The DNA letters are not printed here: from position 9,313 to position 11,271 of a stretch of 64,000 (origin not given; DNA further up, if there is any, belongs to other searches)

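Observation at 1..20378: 20-kb glycan assembly island: candidate protein-glycosylation / surface-glycan system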

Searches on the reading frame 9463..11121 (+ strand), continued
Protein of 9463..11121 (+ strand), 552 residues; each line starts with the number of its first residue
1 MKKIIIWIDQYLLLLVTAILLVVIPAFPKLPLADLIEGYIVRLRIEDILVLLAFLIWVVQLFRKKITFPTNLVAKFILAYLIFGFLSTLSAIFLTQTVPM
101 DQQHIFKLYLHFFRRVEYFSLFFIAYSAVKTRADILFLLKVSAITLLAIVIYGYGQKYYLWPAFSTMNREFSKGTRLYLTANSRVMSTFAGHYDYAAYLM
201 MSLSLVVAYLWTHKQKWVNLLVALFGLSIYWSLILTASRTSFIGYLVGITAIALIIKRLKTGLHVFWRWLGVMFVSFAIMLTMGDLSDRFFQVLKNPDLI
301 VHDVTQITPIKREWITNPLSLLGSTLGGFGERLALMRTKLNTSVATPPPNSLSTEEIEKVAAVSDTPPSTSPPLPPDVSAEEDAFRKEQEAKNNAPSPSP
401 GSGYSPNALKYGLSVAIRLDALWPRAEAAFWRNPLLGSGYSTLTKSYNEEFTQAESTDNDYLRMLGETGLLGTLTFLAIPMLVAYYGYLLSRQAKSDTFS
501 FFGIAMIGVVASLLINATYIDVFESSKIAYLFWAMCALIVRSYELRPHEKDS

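Call 20: find_encoding_contigs(protein=P0003, flank=10000, max_places=2)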
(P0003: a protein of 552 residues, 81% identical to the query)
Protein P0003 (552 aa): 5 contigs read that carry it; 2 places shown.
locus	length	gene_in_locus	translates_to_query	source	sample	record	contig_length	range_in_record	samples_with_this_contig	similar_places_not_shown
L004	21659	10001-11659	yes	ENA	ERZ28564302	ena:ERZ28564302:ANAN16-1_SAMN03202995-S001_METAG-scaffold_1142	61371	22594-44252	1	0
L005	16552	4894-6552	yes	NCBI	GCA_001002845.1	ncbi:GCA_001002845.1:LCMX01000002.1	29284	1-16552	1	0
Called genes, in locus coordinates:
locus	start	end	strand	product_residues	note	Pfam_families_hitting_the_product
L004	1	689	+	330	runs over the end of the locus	PF13310:Virulence_RhuM, PF02661:Fic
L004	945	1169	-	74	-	-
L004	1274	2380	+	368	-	PF00155:Aminotran_1_2 (weak), PF01041:DegT_DnrJ_EryC1, PF01053:Cys_Met_Meta_PP (weak)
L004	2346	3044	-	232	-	PF00535:Glycos_transf_2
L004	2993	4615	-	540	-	-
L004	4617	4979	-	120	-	PF00892:EamA (weak)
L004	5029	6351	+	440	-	PF13231:PMT_2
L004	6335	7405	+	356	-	PF13439:Glyco_transf_4, PF00534:Glycos_transf_1, PF13692:Glyco_trans_1_4, PF13524:Glyco_trans_1_2, PF20706:GT4-conflict (weak)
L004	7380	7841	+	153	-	-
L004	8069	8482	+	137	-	PF00534:Glycos_transf_1, PF13692:Glyco_trans_1_4, PF20706:GT4-conflict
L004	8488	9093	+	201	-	PF00132:Hexapep, PF14602:Hexapep_2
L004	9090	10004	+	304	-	PF00535:Glycos_transf_2, PF10111:Glyco_tranf_2_2 (weak)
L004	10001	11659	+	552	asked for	PF04932:Wzy_C (weak)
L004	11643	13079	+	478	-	PF13231:PMT_2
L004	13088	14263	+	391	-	PF13439:Glyco_transf_4, PF00534:Glycos_transf_1, PF13692:Glyco_trans_1_4, PF13524:Glyco_trans_1_2 (weak)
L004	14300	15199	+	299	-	PF00535:Glycos_transf_2, PF13641:Glyco_tranf_2_3, PF13632:Glyco_trans_2_3 (weak)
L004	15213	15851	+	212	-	PF13439:Glyco_transf_4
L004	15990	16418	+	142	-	PF00534:Glycos_transf_1, PF13692:Glyco_trans_1_4, PF20706:GT4-conflict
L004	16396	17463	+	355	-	PF00534:Glycos_transf_1, PF13692:Glyco_trans_1_4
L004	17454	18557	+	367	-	PF00483:NTP_transferase, PF12804:NTP_transf_3 (weak), PF22640:ManC_GMP_beta-helix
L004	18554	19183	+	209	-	PF02397:Bac_transf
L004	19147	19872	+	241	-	-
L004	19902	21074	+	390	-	PF13196:DUF4012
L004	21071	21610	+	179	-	PF11967:RecO_N, PF02565:RecO_C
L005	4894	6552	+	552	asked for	PF04932:Wzy_C (weak)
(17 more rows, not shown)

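Call 22: search_solved_structures(query=window:9463-11121:+, max_evalue=10)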
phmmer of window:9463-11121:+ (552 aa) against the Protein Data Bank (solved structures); distinct sequences matched with E-value up to 10: 1.
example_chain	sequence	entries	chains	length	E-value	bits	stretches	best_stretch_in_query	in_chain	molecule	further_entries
9ijj_4M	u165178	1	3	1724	0.83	11.3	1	308-408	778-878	Sperm flagellar protein 2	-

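Call 30: search_solved_structures(query=A1, max_evalue=10, show_alignments=4)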
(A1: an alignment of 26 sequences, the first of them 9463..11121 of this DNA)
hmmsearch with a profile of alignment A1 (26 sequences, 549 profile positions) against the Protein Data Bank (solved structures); distinct sequences matched with E-value up to 10: 3.
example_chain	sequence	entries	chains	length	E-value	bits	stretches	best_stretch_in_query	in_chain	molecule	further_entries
8gl3_A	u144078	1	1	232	2.9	9.5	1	314-401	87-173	pRLB-519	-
8th8_S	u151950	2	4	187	4.3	9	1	295-371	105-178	Coiled-coil domain-containing protein 153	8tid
7vvy_E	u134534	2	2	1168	5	8.8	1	305-386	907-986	Chromatin modification-related protein EAF1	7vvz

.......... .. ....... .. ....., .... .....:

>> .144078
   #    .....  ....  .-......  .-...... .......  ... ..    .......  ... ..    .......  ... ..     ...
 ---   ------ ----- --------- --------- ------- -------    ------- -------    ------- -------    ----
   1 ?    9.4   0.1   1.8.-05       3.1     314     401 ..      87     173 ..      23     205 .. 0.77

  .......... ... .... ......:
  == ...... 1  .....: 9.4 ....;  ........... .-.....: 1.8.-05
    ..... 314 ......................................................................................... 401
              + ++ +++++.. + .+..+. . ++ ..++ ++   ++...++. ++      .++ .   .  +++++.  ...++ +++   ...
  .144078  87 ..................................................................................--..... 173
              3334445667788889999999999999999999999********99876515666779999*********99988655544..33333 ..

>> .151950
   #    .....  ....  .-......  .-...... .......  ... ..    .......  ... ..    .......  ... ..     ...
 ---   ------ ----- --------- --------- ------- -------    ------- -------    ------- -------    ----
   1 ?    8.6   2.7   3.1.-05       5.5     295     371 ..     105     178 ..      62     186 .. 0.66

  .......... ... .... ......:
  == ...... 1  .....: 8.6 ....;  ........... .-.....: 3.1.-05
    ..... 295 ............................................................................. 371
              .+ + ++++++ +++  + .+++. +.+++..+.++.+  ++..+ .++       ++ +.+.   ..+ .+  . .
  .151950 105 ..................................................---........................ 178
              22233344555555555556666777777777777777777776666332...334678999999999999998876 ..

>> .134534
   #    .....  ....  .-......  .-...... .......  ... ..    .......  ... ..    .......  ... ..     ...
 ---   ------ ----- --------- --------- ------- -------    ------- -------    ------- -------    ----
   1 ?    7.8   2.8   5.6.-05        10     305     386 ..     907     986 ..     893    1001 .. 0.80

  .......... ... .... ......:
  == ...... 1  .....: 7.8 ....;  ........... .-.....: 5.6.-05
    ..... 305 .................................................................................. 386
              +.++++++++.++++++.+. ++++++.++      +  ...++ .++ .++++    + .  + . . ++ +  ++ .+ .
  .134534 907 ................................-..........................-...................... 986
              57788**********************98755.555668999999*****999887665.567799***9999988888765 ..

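Call 32: find_related_loci(query=A1, collection=genome_contigs, flank=10000)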
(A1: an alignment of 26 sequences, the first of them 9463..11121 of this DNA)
Query A1 (552 aa) in genome_contigs; peptide patterns used: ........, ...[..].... (x = any residue, [..] = any of these).
212 stretches matched a pattern; 137 encode a relative of the query (tblastn E <= 1e-3); the best 80 are kept; 80 distinct loci.
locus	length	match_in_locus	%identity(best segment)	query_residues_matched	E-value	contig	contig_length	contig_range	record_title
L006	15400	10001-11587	81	22-550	0e+0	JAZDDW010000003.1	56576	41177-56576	MAG: bacterium isolate MEGAHIT-group-0.11 k141_17061008, whole genome shotgun sequence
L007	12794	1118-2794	61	1-552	0e+0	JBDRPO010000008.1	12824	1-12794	MAG: bacterium isolate MEGAHIT-group-2.121 k141_939288, whole genome shotgun sequence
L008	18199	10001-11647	55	1-551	0e+0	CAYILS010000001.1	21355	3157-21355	MAG TPA_asm: uncultured Pseudomonadales bacterium isolate ERP119705_co23_57 genome assembly, contig: NODE_2210_length_21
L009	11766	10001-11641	56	1-552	0e+0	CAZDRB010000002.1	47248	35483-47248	MAG TPA_asm: uncultured Pseudomonadales bacterium isolate SRP093185_co1_60 genome assembly, contig: NODE_311_length_4724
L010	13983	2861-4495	54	1-551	0e+0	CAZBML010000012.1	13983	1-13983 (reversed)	MAG TPA_asm: uncultured Pseudomonadales bacterium isolate SRP278252_co2_164 genome assembly, contig: NODE_9094_length_13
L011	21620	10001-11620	55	1-546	8e-180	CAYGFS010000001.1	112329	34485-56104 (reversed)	MAG TPA_asm: uncultured Pseudomonadales bacterium isolate ERP113451_co1_9 genome assembly, contig: NODE_76_length_112329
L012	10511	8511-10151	54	1-552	4e-176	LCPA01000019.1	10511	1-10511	MAG: Microgenomates group bacterium GW2011_GWF2_47_9 UY18_C0019, whole genome shotgun sequence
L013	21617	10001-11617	53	3-550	7e-171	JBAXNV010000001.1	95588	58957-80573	MAG: bacterium isolate ELA488 MAG488_1, whole genome shotgun sequence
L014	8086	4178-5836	47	1-551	1e-163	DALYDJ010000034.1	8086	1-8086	MAG TPA_asm: Candidatus Woesebacteria bacterium isolate CTOTU14224 NODE_2331_length_8086_cov_4.024281, whole genome shot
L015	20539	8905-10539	47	1-549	6e-163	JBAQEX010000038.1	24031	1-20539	MAG: Microgenomates group bacterium isolate MFD12003_ilm_asm_bin69 k127_6586, whole genome shotgun sequence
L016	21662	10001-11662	47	1-551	8e-163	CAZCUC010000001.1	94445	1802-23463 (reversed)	MAG TPA_asm: uncultured Pseudomonadales bacterium isolate SRP286056_co1_428 genome assembly, contig: NODE_173_length_944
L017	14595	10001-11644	49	1-552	5e-162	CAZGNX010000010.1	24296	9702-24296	MAG TPA_asm: uncultured Pseudomonadales bacterium isolate SRP192515_co1_89 genome assembly, contig: NODE_1887_length_242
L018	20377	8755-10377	51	2-545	5e-161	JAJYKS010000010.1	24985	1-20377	MAG: bacterium isolate DBS2-1.bin48 NODE_3448_length_24985_cov_4.339166, whole genome shotgun sequence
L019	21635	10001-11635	48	1-550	5e-159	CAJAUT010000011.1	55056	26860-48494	uncultured bacterium isolate Loc080925-6m_bin-0061 genome assembly, contig: bin-0061:11/34, whole genome shotgun sequenc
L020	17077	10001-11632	48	7-550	5e-153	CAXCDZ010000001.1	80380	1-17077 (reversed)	MAG TPA_asm: uncultured bacterium isolate SRR3724533_concoct_107 genome assembly, contig: ERZ4200974.167, whole genome s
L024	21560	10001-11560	45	1-550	2e-137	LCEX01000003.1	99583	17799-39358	MAG: Candidatus Gottesmanbacteria bacterium GW2011_GWC1_43_10 UV55_C0003, whole genome shotgun sequence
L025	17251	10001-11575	45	1-552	3e-133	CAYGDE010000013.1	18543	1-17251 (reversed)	MAG TPA_asm: uncultured Gammaproteobacteria bacterium isolate ERP113451_co3_430 genome assembly, contig: NODE_2210_lengt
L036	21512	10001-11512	45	1-538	7e-126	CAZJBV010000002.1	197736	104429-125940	MAG TPA_asm: uncultured Gammaproteobacteria bacterium isolate binchicken_co144_1014 genome assembly, contig: NODE_142_le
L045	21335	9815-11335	42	1-540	2e-122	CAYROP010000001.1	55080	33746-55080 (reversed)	MAG TPA_asm: uncultured Gammaproteobacteria bacterium isolate SRP173033_co3_106 genome assembly, contig: NODE_532_length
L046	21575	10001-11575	41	1-552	4e-122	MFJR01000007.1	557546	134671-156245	MAG: Candidatus Gottesmanbacteria bacterium RIFCSPLOWO2_01_FULL_39_12b rifcsplowo2_01_scaffold_21, whole genome shotgun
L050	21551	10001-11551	41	1-550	1e-120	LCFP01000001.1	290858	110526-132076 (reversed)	MAG: Candidatus Gottesmanbacteria bacterium GW2011_GWA2_43_14 UV73_C0001, whole genome shotgun sequence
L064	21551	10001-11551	43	1-550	1e-115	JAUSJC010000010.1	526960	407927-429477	MAG: Candidatus Curtissbacteria bacterium isolate E14_metabat.bin.284 E14_k141_194071, whole genome shotgun sequence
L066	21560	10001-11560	40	1-538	1e-113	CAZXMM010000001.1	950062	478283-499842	MAG TPA_asm: uncultured Gammaproteobacteria bacterium isolate SRP173033_co1_283 genome assembly, contig: NODE_1_length_9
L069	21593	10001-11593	42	3-540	6e-112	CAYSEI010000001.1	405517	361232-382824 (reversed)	MAG TPA_asm: uncultured Pseudomonadales bacterium isolate SRP141376_co2_362 genome assembly, contig: NODE_9_length_40551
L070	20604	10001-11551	38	1-542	6e-111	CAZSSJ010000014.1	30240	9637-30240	MAG TPA_asm: uncultured Gammaproteobacteria bacterium isolate SRP050083_co1_3 genome assembly, contig: NODE_521_length_3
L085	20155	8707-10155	34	7-542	1e-73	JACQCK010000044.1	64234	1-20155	MAG: Candidatus Roizmanbacteria bacterium isolate NC_groundwater_966_Pr1_S-0.2um_45_16 Montesol18-Sp2_coassembly_scaffol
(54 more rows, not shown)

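Call 39: predict_structure(alignment_id=A1)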
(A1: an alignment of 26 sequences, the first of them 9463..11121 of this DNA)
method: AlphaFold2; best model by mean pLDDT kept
length: 552 residues; sequences in the alignment: 26
mean_pLDDT: 72.1   pTM: 0.78
mean pLDDT of the five models: 72.1, 72.0, 71.6, 70.2, 68.3
residues with pLDDT >= 90: 125; 70-90: 195; 50-70: 138; < 50: 94
segments of 3 or more residues with pLDDT < 50: 36-40, 165-181, 187-190, 351-379, 381-383, 392-413, 453-458, 549-552
pLDDT, mean of each block of 10 residues (from residue 1): 86 93 76 52 74 93 91 95 88 80 78 84 94 92 87 78 49 41 51 76 90 88 90 70 85 87 83 84 66 63 64 64 65 74 64 40 33 39 49 38 41 54 69 77 53 48 68 90 94 77 93 78 71 94 74 36
secondary structure, 60 per line:
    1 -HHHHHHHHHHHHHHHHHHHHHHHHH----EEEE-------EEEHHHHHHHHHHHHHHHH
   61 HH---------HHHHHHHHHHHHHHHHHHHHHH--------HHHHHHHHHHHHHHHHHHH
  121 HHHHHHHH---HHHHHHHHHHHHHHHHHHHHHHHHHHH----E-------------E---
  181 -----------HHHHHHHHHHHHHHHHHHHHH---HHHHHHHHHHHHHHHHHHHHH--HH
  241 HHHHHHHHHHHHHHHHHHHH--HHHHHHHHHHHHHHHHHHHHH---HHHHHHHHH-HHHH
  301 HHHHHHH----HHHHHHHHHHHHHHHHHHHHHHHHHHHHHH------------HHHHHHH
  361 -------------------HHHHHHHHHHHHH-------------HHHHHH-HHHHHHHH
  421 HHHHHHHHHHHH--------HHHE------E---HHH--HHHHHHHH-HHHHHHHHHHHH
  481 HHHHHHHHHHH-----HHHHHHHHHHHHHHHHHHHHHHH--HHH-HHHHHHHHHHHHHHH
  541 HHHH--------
elements in order: H2-26 E31-34 E42-44 H45-62 H72-93 H102-128 H132-158 H192-212 H216-236 H239-260 H263-283 H287-295 H297-307 H312-341 H354-360 H380-392 H406-411 H413-432 H460-467 H469-491 H497-519 H526-544
